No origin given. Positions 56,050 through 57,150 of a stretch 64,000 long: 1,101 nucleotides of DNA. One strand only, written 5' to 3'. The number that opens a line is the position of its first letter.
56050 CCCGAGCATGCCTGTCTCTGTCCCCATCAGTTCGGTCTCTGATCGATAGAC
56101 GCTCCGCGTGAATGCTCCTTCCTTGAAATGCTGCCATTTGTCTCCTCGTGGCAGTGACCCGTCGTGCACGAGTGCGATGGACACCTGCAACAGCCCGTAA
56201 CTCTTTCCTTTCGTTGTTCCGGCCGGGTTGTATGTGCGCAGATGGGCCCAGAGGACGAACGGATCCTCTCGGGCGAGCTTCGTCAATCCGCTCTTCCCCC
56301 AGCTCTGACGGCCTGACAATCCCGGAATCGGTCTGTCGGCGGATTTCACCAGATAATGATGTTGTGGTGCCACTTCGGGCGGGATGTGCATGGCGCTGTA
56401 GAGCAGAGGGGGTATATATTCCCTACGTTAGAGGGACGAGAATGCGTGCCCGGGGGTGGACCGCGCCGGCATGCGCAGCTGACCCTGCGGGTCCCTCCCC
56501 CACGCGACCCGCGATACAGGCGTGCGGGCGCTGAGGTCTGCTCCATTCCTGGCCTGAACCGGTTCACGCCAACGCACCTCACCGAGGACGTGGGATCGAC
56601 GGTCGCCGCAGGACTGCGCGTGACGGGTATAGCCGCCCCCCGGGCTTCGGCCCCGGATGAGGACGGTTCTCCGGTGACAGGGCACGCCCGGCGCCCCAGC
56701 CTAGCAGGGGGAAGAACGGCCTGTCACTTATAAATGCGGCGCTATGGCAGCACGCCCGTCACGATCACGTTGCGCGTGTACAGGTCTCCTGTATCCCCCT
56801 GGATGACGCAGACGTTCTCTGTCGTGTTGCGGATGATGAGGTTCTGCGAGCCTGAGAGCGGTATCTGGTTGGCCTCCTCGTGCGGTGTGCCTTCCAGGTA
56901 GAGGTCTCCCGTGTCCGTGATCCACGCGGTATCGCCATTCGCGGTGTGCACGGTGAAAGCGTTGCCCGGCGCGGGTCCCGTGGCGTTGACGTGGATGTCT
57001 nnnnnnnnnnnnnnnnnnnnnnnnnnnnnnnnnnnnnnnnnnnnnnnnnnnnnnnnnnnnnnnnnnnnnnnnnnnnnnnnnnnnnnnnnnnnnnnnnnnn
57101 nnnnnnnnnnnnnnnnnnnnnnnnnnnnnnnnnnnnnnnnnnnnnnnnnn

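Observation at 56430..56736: Probable SRP (7S) RNA in a GC-rich ORF-free gap with its own TATA box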

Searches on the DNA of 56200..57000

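Call 5: search_rna_families(source=window, start=56200, end=57000, threshold=evalue, max_evalue=1, show_alignments=0)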
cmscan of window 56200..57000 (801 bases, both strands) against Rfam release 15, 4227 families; matches with E-value up to 1: 1.
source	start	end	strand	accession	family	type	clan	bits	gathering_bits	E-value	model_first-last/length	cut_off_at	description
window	56443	56706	-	RF01857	Archaea_SRP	Gene;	CL00003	98.5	96.5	5.7e-23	1-317/317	no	Archaeal signal recognition particle RNA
